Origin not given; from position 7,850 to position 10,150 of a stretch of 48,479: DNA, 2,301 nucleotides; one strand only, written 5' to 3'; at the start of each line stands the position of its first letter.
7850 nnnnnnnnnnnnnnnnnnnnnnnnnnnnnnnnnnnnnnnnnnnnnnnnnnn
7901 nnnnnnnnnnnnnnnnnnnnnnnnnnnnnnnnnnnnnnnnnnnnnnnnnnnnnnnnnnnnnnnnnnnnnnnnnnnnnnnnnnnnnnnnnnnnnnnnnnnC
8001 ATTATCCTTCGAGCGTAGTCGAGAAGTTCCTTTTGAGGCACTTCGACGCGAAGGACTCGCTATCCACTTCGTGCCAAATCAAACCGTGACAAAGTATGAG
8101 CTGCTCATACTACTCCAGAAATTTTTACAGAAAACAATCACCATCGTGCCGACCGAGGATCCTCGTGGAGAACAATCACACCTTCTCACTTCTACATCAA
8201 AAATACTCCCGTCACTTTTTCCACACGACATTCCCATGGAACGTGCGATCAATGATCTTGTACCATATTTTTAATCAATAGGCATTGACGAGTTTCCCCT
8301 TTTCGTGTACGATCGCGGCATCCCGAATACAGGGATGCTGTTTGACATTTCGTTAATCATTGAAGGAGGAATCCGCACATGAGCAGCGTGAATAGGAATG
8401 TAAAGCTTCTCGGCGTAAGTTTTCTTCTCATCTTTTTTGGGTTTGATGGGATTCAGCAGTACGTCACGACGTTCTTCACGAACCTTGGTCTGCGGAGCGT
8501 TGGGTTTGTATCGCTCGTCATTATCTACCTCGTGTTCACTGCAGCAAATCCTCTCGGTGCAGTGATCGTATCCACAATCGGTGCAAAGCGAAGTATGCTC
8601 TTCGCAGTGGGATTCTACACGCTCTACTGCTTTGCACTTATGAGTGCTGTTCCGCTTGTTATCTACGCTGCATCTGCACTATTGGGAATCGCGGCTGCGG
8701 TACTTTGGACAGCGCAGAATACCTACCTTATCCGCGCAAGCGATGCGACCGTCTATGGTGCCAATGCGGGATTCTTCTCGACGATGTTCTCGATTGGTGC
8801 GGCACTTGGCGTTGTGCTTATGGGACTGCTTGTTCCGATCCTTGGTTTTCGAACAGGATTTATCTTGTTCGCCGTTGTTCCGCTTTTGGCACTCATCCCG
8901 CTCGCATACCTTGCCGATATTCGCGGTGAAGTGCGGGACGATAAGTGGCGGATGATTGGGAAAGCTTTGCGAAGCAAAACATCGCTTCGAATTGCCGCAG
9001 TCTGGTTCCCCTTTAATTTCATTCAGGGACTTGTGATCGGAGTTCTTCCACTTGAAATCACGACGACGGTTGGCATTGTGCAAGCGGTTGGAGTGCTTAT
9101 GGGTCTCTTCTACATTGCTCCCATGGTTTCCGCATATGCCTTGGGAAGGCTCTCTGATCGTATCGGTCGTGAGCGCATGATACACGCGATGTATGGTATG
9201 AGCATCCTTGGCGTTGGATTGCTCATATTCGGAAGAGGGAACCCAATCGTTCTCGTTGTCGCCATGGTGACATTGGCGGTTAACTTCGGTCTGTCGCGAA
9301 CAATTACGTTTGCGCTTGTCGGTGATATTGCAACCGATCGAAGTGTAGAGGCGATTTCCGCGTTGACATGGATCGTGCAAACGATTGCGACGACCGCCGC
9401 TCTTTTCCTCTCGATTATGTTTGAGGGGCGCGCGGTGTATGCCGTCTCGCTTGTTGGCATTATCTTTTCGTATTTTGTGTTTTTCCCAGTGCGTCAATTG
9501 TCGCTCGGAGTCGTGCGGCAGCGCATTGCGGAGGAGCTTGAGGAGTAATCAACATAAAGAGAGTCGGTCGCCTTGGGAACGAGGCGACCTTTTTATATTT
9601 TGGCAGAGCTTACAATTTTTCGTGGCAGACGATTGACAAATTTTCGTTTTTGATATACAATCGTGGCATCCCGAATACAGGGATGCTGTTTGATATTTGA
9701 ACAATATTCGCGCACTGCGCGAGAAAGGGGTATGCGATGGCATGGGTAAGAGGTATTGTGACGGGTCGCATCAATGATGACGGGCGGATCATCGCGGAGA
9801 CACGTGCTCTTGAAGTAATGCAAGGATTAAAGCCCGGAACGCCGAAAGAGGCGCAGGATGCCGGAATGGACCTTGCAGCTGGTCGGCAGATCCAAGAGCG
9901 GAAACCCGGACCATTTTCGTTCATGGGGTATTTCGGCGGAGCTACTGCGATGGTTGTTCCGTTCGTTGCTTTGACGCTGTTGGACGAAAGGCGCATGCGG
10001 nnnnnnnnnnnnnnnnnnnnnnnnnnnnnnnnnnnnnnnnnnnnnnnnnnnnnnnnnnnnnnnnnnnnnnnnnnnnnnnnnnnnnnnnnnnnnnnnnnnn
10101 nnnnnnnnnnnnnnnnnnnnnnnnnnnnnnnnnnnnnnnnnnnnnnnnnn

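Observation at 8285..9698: Two adjacent transcription units share a near-identical promoter, palindrome and leader module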

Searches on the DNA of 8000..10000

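Call 9: search_rna_families(source=window, start=8000, end=10000, threshold=evalue, max_evalue=10)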
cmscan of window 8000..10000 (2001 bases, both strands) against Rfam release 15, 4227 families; matches with E-value up to 10: 5.
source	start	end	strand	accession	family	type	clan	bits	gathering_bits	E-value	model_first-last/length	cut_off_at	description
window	9682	9733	+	RF01826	SAM_V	Cis-reg; riboswitch;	-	19.1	41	5.8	1-66/66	no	SAM-V (S-adenosyl methionine) riboswitch aptamer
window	9569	9620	+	RF02931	Bacilli-1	Gene; sRNA;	-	17.5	55.6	0.91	1-65/65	no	Bacilli-1 RNA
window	9836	9893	+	RF02460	Virus_CITE_5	Cis-reg;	-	17.4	90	5.3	1-94/94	no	Satellite tobacco necrosis virus cap-independent translation element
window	9668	9725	+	RF03290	mir-9428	Gene; miRNA;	-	17.3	81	3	1-68/68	no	mir-9428 microRNA precursor family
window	8505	8637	-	RF02916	atpB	Cis-reg;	-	16.7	37.4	0.84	1-128/128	no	atpB RNA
